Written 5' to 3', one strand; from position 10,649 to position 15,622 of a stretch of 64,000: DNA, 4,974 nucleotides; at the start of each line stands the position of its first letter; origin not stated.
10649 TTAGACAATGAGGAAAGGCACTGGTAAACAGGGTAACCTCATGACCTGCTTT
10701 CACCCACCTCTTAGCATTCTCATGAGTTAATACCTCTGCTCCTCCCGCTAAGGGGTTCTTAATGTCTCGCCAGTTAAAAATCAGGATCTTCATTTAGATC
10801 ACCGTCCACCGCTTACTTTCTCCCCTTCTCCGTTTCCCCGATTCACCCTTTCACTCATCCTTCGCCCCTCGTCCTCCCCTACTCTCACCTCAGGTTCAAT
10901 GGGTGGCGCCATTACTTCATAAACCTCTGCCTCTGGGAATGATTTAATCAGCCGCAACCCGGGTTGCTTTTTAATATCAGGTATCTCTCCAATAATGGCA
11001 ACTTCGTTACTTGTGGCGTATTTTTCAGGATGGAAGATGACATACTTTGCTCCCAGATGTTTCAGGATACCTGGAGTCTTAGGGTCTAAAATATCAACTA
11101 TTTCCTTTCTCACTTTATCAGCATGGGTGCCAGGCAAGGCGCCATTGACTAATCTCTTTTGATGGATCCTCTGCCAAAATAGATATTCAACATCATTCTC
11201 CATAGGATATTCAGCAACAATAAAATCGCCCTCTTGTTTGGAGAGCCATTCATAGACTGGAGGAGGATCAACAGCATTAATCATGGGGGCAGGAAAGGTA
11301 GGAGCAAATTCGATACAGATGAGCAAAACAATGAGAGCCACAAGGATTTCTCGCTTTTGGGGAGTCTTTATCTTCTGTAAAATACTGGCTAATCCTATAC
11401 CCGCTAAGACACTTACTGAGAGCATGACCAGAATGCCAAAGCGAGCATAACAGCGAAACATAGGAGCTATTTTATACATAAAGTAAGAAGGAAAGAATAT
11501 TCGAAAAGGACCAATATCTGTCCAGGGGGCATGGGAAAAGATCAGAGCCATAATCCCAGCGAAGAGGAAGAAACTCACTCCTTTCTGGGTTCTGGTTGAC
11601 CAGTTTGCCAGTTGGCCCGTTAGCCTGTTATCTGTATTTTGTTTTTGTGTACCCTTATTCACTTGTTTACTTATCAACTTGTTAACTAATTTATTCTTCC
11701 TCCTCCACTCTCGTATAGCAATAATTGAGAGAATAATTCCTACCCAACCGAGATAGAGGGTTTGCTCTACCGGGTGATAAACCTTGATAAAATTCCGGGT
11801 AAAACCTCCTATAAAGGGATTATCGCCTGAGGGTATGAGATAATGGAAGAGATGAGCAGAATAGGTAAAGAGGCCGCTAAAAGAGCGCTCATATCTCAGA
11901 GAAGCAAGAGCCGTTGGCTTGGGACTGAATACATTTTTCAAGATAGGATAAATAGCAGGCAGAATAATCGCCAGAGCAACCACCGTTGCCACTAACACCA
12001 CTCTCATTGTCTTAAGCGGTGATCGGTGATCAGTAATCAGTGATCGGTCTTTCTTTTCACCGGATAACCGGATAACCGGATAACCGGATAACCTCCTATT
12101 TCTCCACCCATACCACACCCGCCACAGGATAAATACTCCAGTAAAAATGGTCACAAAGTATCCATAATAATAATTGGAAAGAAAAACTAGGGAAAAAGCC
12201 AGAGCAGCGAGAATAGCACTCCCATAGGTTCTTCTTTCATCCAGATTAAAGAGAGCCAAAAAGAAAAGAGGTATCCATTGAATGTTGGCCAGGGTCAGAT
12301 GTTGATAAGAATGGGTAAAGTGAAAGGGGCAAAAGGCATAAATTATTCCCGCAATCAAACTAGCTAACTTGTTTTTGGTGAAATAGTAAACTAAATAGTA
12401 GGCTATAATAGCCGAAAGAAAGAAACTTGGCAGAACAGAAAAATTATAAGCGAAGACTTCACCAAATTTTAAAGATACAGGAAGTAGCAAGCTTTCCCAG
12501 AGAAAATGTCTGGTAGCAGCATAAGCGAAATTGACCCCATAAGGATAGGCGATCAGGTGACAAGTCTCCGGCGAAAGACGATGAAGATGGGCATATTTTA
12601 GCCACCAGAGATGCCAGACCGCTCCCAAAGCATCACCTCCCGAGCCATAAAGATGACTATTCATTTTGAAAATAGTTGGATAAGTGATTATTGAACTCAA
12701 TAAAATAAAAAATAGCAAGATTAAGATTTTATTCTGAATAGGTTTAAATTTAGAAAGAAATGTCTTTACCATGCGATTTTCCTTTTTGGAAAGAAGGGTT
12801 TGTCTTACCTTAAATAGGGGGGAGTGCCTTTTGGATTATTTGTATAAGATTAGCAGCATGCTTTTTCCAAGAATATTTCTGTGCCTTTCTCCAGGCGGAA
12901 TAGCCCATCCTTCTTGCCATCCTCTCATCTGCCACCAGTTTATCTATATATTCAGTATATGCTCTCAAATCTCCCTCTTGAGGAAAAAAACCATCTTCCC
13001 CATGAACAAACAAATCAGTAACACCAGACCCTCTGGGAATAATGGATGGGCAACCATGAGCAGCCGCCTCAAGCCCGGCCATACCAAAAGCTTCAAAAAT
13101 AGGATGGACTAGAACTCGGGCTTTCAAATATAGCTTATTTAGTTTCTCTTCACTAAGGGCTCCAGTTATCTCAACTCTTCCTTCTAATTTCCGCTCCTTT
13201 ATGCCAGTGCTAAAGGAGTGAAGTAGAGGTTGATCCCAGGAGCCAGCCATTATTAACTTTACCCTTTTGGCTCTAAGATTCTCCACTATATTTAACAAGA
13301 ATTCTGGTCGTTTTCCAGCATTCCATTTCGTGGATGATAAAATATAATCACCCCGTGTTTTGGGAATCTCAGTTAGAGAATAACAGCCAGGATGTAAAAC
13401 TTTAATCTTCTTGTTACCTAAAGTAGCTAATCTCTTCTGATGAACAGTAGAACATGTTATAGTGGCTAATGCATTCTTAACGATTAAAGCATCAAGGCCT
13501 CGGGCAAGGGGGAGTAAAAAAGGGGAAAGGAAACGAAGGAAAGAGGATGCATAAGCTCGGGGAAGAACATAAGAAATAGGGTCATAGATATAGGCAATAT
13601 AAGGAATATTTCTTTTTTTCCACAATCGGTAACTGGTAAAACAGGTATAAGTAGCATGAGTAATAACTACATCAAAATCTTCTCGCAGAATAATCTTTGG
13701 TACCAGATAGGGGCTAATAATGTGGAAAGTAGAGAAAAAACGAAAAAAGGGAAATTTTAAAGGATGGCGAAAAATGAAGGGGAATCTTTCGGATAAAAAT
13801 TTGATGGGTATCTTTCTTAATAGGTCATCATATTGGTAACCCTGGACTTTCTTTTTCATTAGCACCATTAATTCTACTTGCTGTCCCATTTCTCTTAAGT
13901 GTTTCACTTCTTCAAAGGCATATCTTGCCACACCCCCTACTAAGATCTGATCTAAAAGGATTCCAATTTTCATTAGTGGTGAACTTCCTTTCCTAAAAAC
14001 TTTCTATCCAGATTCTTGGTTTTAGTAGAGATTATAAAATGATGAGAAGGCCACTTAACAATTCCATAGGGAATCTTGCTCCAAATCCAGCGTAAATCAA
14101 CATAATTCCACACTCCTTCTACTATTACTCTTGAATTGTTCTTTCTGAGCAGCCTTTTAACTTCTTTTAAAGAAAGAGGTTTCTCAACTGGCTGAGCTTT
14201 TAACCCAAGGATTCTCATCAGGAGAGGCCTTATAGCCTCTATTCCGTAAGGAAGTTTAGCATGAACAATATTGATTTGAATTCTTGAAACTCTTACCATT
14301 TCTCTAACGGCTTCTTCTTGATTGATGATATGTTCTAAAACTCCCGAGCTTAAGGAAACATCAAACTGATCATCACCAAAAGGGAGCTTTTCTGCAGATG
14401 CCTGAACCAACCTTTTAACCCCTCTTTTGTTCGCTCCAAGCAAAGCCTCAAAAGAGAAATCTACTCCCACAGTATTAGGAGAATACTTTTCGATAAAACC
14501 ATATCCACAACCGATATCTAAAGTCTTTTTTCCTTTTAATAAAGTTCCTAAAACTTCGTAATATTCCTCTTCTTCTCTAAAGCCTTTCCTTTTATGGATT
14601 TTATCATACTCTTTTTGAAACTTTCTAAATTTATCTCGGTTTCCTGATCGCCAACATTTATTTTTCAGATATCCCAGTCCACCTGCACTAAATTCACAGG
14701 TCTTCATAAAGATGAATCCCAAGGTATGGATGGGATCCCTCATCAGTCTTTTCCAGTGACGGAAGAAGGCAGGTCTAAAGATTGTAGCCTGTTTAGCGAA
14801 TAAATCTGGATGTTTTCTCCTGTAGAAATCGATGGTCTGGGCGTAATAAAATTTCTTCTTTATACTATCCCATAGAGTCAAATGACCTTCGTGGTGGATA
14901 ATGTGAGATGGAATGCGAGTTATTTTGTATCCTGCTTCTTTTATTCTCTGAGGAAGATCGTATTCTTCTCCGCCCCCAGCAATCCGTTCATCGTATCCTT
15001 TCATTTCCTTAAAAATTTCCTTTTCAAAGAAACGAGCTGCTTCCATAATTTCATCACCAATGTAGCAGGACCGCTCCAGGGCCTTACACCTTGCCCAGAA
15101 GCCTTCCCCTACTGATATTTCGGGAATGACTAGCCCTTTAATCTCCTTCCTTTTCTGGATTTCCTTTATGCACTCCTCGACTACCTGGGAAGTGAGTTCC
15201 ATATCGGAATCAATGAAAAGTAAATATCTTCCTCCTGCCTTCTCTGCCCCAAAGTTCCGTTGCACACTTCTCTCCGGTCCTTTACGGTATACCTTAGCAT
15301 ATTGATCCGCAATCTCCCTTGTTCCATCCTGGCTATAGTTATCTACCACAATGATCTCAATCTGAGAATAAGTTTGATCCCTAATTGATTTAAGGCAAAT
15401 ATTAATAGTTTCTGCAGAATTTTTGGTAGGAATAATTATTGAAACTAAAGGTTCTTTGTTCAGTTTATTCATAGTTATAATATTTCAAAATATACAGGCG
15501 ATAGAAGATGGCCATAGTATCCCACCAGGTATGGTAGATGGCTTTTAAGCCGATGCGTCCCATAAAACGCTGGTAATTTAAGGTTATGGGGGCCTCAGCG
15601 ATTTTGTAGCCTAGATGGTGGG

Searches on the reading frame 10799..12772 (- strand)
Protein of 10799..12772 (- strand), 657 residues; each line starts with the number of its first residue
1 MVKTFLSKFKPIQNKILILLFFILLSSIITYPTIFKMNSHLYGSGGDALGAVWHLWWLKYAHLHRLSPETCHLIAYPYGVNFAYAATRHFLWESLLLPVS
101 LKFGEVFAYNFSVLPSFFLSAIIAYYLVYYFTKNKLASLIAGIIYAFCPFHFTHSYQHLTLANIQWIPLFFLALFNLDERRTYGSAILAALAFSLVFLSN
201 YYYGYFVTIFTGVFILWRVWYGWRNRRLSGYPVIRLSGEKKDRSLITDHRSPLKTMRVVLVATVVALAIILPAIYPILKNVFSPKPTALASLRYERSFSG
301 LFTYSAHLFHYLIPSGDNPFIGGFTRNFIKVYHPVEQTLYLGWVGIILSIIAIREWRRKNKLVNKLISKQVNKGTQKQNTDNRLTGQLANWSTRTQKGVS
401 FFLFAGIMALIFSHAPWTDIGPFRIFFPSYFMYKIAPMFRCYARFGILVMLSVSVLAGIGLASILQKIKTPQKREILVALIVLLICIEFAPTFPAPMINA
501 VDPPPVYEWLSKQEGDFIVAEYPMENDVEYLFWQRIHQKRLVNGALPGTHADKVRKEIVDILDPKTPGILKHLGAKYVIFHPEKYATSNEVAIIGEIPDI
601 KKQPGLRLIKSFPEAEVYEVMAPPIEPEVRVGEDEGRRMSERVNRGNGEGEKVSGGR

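Call 76: search_protein_families(library=pfam, proteins=[window:10799-12772:-], max_evalue=0.00001)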
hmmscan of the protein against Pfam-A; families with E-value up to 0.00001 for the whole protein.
window:10799-12772:- (657 aa): 1 family
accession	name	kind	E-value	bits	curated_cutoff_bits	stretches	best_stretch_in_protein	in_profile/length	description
PF09586.16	YfhO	-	8.7e-09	34.7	28.5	1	101-279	85-240/835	Bacterial membrane protein YfhO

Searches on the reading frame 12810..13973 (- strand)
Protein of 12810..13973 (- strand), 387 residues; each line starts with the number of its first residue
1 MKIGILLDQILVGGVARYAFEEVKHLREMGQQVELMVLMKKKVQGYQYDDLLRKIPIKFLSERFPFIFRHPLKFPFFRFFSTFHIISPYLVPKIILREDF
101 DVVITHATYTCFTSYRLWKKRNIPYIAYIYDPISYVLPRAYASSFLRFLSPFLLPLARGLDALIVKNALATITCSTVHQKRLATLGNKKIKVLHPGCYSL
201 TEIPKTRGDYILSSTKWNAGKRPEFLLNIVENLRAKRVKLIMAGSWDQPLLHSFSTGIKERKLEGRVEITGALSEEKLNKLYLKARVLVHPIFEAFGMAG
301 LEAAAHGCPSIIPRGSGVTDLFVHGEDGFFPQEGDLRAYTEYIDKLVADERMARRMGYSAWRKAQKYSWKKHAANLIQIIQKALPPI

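Call 77: search_protein_families(library=pfam, proteins=[window:12810-13973:-], max_evalue=0.00001)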
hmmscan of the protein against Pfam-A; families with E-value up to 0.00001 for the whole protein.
window:12810-13973:- (387 aa): 6 families
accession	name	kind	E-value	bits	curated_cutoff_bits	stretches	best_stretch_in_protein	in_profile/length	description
PF00534.26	Glycos_transf_1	-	5.4e-23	81.8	26.4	1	209-360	16-169/172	Glycosyl transferases group 1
PF13692.12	Glyco_trans_1_4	-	1.7e-17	64.5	27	1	221-349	15-142/142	Glycosyl transferases group 1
PF13439.12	Glyco_transf_4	-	1.3e-16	61.5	28.5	1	12-196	1-165/170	Glycosyltransferase Family 4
PF13579.12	Glyco_trans_4_4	-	1.3e-07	32.5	29.7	1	13-196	1-158/158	Glycosyl transferase 4-like domain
PF13524.12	Glyco_trans_1_2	-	1.1e-06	29.1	25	1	229-377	5-143/144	Glycosyl transferase-like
PF20706.3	GT4-conflict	-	1.9e-06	27.6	26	1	274-373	271-382/385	Family 4 Glycosyltransferase in conflict systems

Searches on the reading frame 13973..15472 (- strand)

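Call 77: search_protein_families(library=pfam, proteins=[window:13973-15472:-], max_evalue=0.00001)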
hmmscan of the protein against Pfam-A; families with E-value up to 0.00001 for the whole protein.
window:13973-15472:- (499 aa): 7 families
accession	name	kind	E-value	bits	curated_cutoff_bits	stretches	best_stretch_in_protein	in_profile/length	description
PF00535.33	Glycos_transf_2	-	2.1e-28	99.8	23.3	1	11-132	1-131/168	Glycosyl transferase family 2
PF08241.18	Methyltransf_11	-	2.3e-16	60.6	21.2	1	318-396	1-87/95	Methyltransferase domain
PF10111.15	Glyco_tranf_2_2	-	5.8e-12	46.1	27.3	1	11-108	1-109/276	Glycosyltransferase like family 2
PF13649.12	Methyltransf_25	-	3e-10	41.1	27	1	318-396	2-93/97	Methyltransferase domain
PF13847.12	Methyltransf_31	-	7.9e-10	39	27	1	313-403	3-108/145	Methyltransferase domain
PF13489.12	Methyltransf_23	-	2.9e-07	30.8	27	1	308-392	17-104/164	Methyltransferase domain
PF08242.18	Methyltransf_12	-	1.2e-06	29.6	30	1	318-395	1-91/98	Methyltransferase domain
